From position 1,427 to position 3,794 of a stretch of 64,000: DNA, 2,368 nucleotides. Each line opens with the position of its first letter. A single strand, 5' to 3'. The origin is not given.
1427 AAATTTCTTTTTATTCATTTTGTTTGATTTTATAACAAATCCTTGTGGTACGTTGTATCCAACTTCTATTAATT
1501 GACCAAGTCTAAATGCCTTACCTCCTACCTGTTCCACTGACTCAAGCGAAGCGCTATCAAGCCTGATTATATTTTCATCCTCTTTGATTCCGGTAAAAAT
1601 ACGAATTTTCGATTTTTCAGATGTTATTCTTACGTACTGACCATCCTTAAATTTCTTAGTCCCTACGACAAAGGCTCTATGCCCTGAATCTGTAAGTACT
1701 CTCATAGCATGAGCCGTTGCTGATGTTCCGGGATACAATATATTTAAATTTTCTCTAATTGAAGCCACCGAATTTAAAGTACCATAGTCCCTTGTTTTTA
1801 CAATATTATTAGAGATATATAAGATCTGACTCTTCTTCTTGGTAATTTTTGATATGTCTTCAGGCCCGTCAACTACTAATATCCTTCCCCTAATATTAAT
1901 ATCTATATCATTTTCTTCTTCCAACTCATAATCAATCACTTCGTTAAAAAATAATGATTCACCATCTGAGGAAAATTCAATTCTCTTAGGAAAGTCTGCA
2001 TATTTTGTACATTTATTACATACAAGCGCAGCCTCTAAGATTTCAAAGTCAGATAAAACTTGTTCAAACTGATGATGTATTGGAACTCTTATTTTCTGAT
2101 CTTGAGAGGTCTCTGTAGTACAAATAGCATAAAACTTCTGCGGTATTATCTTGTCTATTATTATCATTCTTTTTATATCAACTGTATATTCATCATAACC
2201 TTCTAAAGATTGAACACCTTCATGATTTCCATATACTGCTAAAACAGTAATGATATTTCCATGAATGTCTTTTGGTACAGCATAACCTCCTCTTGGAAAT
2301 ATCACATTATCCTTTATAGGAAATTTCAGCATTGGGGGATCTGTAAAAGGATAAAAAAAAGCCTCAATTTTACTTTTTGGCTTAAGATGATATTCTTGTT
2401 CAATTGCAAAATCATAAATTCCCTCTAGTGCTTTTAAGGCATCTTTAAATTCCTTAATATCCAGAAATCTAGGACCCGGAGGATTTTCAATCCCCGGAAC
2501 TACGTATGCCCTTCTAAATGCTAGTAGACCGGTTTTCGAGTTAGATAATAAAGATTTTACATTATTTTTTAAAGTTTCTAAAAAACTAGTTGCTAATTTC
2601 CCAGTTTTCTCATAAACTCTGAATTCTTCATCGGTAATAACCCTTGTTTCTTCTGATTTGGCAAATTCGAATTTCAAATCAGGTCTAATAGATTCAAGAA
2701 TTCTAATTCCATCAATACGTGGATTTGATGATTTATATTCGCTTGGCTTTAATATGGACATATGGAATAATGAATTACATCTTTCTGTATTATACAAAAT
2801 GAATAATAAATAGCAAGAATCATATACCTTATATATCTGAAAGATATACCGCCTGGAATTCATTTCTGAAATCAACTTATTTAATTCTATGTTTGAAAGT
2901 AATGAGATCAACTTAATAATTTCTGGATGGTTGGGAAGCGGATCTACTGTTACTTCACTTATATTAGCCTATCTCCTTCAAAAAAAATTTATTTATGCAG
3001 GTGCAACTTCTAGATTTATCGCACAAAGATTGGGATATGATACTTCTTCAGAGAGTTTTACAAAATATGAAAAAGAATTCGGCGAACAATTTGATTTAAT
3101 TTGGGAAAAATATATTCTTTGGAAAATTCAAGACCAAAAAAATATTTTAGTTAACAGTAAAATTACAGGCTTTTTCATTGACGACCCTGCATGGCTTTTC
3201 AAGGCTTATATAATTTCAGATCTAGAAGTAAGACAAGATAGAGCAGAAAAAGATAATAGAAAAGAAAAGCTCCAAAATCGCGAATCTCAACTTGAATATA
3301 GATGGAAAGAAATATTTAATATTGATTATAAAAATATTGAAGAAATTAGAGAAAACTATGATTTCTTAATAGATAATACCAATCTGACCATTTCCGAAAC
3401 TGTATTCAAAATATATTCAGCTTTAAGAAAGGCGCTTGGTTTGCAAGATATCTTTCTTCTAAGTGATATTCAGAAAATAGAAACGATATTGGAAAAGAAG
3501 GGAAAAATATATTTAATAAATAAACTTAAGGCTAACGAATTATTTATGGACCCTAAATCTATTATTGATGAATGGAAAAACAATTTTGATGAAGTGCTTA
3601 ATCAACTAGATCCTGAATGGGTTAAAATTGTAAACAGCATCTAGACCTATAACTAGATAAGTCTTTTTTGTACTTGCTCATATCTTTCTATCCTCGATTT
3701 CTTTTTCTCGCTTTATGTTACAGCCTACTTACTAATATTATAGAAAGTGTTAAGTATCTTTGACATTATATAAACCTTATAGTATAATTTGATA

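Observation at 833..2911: Dikinase-like protein with the His-swivel domain before the ATP-grasp nucleotide-binding domain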

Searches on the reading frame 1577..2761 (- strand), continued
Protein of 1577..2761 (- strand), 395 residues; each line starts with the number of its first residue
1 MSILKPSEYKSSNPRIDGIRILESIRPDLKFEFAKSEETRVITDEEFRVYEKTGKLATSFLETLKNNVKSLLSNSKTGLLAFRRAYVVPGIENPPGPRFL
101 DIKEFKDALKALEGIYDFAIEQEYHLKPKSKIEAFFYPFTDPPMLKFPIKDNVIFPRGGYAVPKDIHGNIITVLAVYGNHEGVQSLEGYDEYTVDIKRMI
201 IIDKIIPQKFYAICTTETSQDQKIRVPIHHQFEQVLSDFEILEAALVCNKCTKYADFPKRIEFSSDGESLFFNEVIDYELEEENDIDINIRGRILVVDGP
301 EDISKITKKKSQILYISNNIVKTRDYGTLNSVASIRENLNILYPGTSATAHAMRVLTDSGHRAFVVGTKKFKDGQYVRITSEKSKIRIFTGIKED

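Call 62: search_protein_families(library=ncbifam, proteins=[window:1577-2761:-, P0182, P0097], max_evalue=0.01)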
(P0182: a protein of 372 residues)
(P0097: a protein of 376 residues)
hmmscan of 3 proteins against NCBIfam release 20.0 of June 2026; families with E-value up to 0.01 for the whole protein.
window:1577-2761:- (395 aa): 4 families
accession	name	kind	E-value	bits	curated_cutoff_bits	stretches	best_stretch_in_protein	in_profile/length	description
NF004878.0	PRK06241.1-3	subfamily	0.00012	20.3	945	1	167-270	201-303/891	phosphoenolpyruvate synthase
NF004879.0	PRK06241.1-4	equivalog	0.00014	20.2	976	1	170-271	205-305/868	phosphoenolpyruvate synthase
NF004877.0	PRK06241.1-2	subfamily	0.0022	16.4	866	1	170-271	205-305/869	phosphoenolpyruvate synthase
NF005057.0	PRK06464.1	equivalog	0.0067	14.5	598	1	169-269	214-326/798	phosphoenolpyruvate synthase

P0182 (372 aa): 11 families
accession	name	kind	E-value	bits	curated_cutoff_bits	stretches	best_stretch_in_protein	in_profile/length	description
NF005057.0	PRK06464.1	equivalog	3.7e-22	78.2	598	1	46-364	90-451/798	phosphoenolpyruvate synthase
TIGR01418.1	PEP_synth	equivalog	2.1e-20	72.7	739.75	1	46-364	85-447/784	pyruvate, water dikinase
NF004881.0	PRK06241.2-2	equivalog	7.1e-15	54.3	883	1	113-263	159-311/898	phosphoenolpyruvate synthase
NF004878.0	PRK06241.1-3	subfamily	2.5e-12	45.7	945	1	156-264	207-313/891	phosphoenolpyruvate synthase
NF041857.1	RIF_Ptrans_rph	equivalog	1.1e-10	40.6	999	1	122-264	168-312/864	rifamycin-inactivating phosphotransferase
NF052631.1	prodigiosin_PigC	equivalog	3.1e-10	38.6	1300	1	48-264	69-299/883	prodigiosin ligase PigC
NF004883.0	PRK06241.2-4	equivalog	2.9e-07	29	1063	1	274-363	814-903/928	phosphoenolpyruvate synthase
NF052632.1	undecylprod_RedH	equivalog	4.7e-07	28.1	1350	1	151-278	182-307/880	undecylprodigiosin ligase RedH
NF004882.0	PRK06241.2-3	equivalog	7.2e-07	27.7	850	1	274-363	720-809/827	phosphoenolpyruvate synthase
NF006153.0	PRK08296.1-5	subfamily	9.2e-05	21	578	1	261-363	493-596/608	hypothetical protein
NF004880.0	PRK06241.2-1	equivalog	0.00012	20.1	972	0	213-264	231-282/837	phosphoenolpyruvate synthase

P0097 (376 aa): 8 families
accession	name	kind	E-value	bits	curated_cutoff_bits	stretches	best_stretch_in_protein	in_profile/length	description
NF005057.0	PRK06464.1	equivalog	3.7e-07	28.6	598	1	115-230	175-302/798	phosphoenolpyruvate synthase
NF052631.1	prodigiosin_PigC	equivalog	2e-05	22.7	1300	1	116-258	151-295/883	prodigiosin ligase PigC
TIGR01418.1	PEP_synth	equivalog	2.9e-05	22.6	739.75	1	115-229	169-295/784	pyruvate, water dikinase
NF004881.0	PRK06241.2-2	equivalog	0.0019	16.5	883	1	141-254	187-304/898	phosphoenolpyruvate synthase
NF004878.0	PRK06241.1-3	subfamily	0.0021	16.2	945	1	113-244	164-295/891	phosphoenolpyruvate synthase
NF004879.0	PRK06241.1-4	equivalog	0.0061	14.7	976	1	113-255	165-307/868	phosphoenolpyruvate synthase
NF052632.1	undecylprod_RedH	equivalog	0.0064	14.4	1350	1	151-255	180-287/880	undecylprodigiosin ligase RedH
NF004877.0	PRK06241.1-2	subfamily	0.0094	14.3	866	0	114-255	166-307/869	phosphoenolpyruvate synthase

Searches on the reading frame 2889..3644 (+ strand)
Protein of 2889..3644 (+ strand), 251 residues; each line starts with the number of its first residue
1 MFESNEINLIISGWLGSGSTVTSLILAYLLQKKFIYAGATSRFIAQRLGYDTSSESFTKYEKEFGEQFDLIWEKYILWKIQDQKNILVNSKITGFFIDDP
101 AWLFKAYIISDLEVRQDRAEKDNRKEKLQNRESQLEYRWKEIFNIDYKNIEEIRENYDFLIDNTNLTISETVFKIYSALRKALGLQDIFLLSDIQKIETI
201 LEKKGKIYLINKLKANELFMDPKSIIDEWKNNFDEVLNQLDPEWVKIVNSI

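Call 16: search_protein_families(library=pfam, proteins=[window:2889-3644:+], max_evalue=0.001)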
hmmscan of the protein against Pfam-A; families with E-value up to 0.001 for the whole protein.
window:2889-3644:+ (251 aa): 1 family
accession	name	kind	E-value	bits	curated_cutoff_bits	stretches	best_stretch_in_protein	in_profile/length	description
PF13238.12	AAA_18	-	0.00027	21.8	29.4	0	10-134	2-123/128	AAA domain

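Call 61: search_protein_families(library=padloc, proteins=[window:2889-3644:+], max_evalue=0.01)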
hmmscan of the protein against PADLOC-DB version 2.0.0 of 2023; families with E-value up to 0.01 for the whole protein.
window:2889-3644:+ (251 aa): 0 families

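Call 62: search_protein_families(library=ncbifam, proteins=[window:2889-3644:+], max_evalue=0.01)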
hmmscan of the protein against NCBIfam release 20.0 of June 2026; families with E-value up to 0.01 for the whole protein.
window:2889-3644:+ (251 aa): 1 family
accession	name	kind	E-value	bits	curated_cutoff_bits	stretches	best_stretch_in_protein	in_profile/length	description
TIGR02173.1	cyt_kin_arch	equivalog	1.5e-13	51.1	102.1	1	9-170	3-160/169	(d)CMP kinase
